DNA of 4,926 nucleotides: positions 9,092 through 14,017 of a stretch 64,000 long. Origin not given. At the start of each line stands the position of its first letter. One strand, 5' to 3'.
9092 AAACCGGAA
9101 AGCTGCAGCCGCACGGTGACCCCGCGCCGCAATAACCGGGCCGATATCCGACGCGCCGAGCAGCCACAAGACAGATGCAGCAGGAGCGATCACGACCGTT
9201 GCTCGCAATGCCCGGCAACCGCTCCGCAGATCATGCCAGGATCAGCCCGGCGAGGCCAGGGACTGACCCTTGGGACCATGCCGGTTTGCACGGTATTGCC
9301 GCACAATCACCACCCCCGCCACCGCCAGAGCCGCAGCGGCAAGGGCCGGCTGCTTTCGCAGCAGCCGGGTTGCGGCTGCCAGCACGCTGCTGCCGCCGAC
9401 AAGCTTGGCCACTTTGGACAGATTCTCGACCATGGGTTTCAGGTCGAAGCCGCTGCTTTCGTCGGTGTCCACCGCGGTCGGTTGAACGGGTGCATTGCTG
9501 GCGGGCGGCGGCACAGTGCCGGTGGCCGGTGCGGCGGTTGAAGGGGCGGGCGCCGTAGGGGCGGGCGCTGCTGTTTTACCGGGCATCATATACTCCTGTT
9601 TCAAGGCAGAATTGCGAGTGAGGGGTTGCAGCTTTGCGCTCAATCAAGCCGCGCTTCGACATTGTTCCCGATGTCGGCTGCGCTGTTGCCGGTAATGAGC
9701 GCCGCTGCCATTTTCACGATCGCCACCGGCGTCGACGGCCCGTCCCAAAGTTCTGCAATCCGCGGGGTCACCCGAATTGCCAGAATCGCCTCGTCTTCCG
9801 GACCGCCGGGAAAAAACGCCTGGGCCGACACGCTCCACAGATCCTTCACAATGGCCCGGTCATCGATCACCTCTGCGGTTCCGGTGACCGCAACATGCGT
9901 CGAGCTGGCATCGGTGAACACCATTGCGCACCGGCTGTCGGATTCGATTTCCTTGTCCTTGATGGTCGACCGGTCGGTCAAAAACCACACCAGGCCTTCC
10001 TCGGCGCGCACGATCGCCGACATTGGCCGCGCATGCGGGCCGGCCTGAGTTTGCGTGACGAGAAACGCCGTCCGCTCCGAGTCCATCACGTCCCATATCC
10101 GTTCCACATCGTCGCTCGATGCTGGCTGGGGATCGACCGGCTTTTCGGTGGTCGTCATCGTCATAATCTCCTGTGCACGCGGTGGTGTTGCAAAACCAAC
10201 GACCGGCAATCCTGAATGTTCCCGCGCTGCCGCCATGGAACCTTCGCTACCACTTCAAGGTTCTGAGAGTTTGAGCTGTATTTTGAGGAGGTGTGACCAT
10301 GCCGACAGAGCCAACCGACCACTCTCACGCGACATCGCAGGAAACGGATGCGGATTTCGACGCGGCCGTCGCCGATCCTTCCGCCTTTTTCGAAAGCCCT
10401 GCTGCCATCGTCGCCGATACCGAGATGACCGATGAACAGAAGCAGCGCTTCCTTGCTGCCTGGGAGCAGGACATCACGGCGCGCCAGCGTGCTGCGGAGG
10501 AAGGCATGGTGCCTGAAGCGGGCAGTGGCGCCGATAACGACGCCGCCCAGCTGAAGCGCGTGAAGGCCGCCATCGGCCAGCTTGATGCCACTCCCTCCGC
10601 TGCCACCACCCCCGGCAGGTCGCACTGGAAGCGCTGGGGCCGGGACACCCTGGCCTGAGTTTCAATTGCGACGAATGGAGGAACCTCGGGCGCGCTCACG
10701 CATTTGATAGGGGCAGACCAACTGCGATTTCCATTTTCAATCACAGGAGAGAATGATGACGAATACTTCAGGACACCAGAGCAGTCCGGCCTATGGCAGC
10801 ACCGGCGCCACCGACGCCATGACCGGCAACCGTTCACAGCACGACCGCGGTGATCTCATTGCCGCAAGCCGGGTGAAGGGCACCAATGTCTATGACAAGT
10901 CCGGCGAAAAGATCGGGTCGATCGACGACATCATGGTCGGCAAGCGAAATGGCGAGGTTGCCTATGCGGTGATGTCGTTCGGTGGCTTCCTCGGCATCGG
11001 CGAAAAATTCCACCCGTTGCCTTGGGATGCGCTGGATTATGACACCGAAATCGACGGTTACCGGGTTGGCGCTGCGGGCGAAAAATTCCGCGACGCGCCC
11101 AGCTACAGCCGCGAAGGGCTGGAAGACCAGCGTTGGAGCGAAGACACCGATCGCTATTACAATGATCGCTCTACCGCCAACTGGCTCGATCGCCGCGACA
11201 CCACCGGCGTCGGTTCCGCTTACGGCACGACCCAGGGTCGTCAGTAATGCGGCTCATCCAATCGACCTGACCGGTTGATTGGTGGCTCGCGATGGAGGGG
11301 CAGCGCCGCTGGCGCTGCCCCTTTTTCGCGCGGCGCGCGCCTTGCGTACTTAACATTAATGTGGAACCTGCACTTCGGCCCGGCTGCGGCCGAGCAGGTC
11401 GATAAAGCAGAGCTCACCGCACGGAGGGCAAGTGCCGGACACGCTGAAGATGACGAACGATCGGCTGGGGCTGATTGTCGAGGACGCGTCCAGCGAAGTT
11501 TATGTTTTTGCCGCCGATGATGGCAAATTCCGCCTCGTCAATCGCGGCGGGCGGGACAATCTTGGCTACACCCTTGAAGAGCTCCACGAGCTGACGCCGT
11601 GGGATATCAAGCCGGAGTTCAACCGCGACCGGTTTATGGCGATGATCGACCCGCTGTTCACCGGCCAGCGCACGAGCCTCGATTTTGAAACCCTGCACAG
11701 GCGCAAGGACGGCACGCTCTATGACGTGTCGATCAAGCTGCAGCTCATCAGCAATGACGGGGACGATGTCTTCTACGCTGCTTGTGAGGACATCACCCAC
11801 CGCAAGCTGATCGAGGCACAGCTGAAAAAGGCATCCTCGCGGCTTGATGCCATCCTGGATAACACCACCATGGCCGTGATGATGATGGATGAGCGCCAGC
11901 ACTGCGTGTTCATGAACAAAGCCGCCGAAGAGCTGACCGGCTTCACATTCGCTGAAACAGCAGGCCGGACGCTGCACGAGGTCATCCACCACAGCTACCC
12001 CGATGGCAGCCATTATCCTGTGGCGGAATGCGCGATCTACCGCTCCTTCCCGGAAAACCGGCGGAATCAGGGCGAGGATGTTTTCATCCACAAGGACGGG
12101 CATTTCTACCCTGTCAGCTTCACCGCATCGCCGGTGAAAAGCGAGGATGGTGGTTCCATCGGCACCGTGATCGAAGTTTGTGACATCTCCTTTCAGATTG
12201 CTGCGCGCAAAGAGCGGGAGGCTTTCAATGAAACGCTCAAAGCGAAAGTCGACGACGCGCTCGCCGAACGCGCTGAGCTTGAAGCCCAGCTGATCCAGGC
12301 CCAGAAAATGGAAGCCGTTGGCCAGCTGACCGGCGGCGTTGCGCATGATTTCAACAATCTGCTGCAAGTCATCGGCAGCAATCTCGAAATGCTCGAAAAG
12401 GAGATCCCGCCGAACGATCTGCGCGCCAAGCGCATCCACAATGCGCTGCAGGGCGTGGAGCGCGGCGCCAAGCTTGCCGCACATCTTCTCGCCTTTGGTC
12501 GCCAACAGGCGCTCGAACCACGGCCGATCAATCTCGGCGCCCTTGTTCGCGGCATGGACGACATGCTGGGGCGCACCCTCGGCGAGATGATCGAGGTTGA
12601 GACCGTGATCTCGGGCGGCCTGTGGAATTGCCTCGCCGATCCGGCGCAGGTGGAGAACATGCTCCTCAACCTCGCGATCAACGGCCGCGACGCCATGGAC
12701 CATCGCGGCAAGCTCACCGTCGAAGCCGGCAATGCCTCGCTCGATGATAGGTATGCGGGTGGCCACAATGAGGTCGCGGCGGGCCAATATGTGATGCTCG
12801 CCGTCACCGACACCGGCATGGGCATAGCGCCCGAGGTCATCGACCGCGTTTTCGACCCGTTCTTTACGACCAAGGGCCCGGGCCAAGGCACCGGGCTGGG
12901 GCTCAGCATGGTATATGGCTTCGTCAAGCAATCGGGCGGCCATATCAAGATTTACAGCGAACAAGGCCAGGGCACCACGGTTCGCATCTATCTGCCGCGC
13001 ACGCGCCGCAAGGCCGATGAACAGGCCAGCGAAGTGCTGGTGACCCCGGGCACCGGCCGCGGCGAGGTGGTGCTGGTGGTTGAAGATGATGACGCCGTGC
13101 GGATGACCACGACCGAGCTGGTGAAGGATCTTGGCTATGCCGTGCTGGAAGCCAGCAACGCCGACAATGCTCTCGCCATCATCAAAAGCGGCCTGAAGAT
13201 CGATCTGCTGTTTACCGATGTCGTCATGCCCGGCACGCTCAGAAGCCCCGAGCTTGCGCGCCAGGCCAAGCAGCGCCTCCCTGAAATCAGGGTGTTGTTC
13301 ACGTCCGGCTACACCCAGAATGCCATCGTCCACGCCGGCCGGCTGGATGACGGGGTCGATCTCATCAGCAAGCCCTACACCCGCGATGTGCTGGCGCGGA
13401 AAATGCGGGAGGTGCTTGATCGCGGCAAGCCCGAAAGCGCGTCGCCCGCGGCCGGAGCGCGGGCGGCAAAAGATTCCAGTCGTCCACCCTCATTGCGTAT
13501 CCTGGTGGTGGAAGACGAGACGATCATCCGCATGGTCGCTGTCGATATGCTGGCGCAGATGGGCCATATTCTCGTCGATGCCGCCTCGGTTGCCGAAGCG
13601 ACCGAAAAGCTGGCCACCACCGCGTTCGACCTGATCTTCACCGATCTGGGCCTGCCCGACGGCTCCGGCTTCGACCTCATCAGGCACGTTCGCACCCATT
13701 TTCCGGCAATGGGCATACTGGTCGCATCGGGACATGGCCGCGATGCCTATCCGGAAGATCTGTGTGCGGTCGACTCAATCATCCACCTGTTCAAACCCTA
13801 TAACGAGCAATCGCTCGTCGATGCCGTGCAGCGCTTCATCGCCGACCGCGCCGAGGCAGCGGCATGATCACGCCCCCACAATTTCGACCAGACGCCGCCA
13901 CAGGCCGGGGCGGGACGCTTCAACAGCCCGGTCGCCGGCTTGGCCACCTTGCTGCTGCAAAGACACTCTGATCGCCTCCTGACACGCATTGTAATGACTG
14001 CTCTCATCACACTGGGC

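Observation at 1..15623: Complete general-stress-response circuit plus its regulon packaged in a tRNA-anchored, lower-GC block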

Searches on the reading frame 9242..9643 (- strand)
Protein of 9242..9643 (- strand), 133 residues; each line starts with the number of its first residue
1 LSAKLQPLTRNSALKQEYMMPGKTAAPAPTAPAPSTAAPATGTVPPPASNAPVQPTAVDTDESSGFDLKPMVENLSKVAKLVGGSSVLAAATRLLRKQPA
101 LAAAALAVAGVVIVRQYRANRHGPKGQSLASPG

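Call 7: search_protein_families(library=pfam, proteins=[window:9242-9643:-], max_evalue=0.01)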
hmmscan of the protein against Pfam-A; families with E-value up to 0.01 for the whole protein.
window:9242-9643:- (133 aa): 0 families

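Call 61: search_protein_families(library=ncbifam, proteins=[window:9242-9586:-], max_evalue=0.001)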
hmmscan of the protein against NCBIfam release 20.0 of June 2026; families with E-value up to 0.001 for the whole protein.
window:9242-9586:- (114 aa): 0 families

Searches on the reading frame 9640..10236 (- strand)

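Call 7: search_protein_families(library=pfam, proteins=[window:9640-10236:-], max_evalue=0.01)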
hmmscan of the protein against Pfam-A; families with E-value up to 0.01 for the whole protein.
window:9640-10236:- (198 aa): 3 families
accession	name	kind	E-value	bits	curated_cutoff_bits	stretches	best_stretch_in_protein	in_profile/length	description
PF16242.11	Pyrid_ox_like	-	1.1e-33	116.3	28.8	1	42-185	1-147/149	Pyridoxamine 5'-phosphate oxidase like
PF01243.27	PNPOx_N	-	1.5e-11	45.2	28.1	1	49-163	7-118/120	Pyridoxamine 5'-phosphate oxidase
PF12900.13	Pyridox_ox_2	-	6.7e-07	29.8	27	1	43-145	1-111/140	Pyridoxamine 5'-phosphate oxidase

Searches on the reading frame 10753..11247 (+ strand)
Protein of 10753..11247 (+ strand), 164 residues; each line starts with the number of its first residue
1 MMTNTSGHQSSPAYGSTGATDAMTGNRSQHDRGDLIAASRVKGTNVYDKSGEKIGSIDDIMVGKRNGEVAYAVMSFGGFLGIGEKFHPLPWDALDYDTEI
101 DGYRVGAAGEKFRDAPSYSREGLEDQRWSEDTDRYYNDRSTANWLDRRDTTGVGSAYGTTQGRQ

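Call 7: search_protein_families(library=pfam, proteins=[window:10753-11247:+], max_evalue=0.01)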
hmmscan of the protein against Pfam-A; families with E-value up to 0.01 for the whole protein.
window:10753-11247:+ (164 aa): 1 family
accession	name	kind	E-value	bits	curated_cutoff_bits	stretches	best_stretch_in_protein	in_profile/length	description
PF05239.21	PRC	-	7.6e-15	55.1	21.2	1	34-99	2-65/78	PRC-barrel domain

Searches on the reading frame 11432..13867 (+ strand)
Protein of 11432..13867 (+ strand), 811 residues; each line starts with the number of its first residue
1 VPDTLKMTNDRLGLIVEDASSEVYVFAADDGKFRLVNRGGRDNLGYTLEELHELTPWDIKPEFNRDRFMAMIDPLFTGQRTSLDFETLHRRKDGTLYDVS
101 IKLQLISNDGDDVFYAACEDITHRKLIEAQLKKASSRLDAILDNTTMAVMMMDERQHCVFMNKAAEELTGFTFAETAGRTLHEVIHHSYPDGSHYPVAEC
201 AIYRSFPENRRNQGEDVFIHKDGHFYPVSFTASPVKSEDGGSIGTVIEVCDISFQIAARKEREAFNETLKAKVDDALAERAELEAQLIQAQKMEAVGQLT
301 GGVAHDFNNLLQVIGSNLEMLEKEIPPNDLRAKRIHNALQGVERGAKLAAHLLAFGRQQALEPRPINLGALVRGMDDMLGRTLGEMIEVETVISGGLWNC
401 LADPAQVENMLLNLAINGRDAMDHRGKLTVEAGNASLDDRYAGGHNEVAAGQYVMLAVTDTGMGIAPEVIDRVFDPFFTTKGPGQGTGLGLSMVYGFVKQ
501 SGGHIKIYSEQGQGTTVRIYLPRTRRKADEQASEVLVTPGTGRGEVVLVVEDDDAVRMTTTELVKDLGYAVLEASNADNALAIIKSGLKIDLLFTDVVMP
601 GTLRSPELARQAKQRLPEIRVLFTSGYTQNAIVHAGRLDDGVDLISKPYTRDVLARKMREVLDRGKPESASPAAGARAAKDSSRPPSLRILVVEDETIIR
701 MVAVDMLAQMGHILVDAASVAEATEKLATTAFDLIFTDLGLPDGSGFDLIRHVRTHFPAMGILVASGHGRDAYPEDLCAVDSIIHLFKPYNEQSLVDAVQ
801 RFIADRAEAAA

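Call 8: search_protein_families(library=pfam, proteins=[window:11432-13867:+], max_evalue=0.01)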
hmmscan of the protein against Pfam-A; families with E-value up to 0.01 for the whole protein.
window:11432-13867:+ (811 aa): 9 families
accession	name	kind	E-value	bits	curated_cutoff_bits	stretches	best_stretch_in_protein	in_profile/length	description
PF00072.30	Response_reg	-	1.7e-33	115.5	30.2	2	690-800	1-111/111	Response regulator receiver domain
PF13426.13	PAS_9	-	3.1e-21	76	27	2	148-250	3-99/103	PAS domain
PF02518.31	HATPase_c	-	3.9e-20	72.8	26.4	1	403-524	2-110/111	Histidine kinase-, DNA gyrase B-, and HSP90-like ATPase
PF08448.16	PAS_4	-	2.5e-16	60.3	23.1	2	142-253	1-106/110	PAS fold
PF00989.32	PAS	-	3.3e-13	50.1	22.6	1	137-247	2-111/113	PAS fold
PF13188.13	PAS_8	-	1.6e-07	31.4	21.8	1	137-184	2-49/65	PAS domain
PF08447.18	PAS_3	-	1.6e-06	28.7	25.6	1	159-243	2-83/89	PAS fold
PF00512.31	HisKA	-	1.5e-05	25.4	26.9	1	297-360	3-65/66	His Kinase A (phospho-acceptor) domain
PF13596.12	PAS_10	-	0.00025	22.1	22.1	1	138-252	1-105/106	PAS domain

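Call 39: find_related_loci(query=A1, collection=metagenome_contigs, flank=10000)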
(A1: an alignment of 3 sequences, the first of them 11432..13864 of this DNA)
Query A1 (811 aa) in metagenome_contigs; peptide patterns used: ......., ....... (x = any residue, [..] = any of these).
599 stretches matched a pattern (row limit reached: there are more); 588 encode a relative of the query (tblastn E <= 1e-3); the best 80 are kept; 80 distinct loci.
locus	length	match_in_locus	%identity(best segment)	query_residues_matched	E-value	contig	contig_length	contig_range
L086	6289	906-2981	47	104-769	0e+0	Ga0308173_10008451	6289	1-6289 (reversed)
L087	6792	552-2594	48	124-799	5e-178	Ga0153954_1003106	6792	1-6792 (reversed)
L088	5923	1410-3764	42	9-806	4e-173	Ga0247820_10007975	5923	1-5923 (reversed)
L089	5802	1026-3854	54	124-808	2e-169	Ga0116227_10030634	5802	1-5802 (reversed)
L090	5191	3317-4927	51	20-801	2e-158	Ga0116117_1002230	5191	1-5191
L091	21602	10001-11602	50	277-802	1e-149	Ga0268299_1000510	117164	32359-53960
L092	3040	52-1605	46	271-799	7e-142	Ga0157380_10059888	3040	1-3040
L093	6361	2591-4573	41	27-675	1e-132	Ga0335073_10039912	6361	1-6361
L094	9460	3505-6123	48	186-803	5e-130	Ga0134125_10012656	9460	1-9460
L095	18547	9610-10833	52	258-801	2e-127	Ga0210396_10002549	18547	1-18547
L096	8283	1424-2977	46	118-803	2e-126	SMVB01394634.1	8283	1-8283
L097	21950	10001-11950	44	203-800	9e-126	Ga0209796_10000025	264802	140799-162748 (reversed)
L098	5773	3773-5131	49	223-801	3e-125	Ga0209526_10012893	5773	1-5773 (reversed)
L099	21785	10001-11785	42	70-809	2e-124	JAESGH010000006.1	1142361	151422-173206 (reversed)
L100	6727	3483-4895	51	222-811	6e-124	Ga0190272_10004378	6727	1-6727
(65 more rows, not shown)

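Call 61: search_protein_families(library=ncbifam, proteins=[window:11432-13867:+], max_evalue=0.001)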
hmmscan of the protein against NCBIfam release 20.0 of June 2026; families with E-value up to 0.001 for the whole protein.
window:11432-13867:+ (811 aa): 150 families (the best 25 are shown)
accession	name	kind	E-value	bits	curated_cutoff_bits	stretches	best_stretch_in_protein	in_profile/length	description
NF010076.0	PRK13557.1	subfamily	1.5e-140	469.2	631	2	278-664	145-535/540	histidine kinase famiy protein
NF046020.1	HisKinCckABruc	equivalog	2.3e-117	393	1000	2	277-663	461-868/868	cell cycle histidine kinase CckA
NF046026.1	HisKinCckACaul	equivalog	5.9e-103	345.2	1000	2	278-662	284-676/678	cell cycle histidine kinase CckA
NF010411.0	PRK13837.1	equivalog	7.7e-78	262.3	647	1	278-668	432-818/828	two-component system VirA-like sensor kinase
NF052574.1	HisKinEspCMyxo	equivalog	6.9e-56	189.9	1200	2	278-654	399-775/785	serine histidine kinase EspC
NF008468.0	PRK11360.1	equivalog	1.9e-53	181.8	646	2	277-528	377-613/616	two-component system sensor histidine kinase AtoS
NF052573.1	HisKinEspAMyxo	equivalog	4.2e-48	164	1400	2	275-626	363-714/755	serine histidine kinase EspA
TIGR02956.1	TMAO_torS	equivalog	4.5e-43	147.5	676.5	2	361-675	532-833/967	TMAO reductase system sensor histidine kinase/response regulator TorS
NF007688.0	PRK10364.1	equivalog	1.2e-36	126.5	479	1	279-531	223-459/460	two-component system sensor histidine kinase ZraS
NF047466.1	hybrid_RR_LvrB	exception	1.9e-33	116.1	500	1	275-523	131-376/377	hybrid histidine kinase/response regulator LvrB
NF008302.0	PRK11091.1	equivalog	1.1e-32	113.1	838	2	450-669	427-650/779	aerobic respiration two-component sensor histidine kinase ArcB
TIGR00229.1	sensory_box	domain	3.1e-31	108.1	22.9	2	14-131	9-126/126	PAS domain S-box protein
NF038348.1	T2SS_HK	subfamily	3.5e-30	105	450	2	336-522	402-572/574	histidine kinase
NF046022.1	RespRegCpdRBruc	equivalog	2.4e-28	98.6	180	2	547-659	4-114/120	cell cycle two-component system response regulator CpdR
NF008543.0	PRK11466.1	equivalog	5.6e-28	97.3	982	2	378-662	532-798/914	TMAO reductase system sensor histidine kinase/response regulator TorS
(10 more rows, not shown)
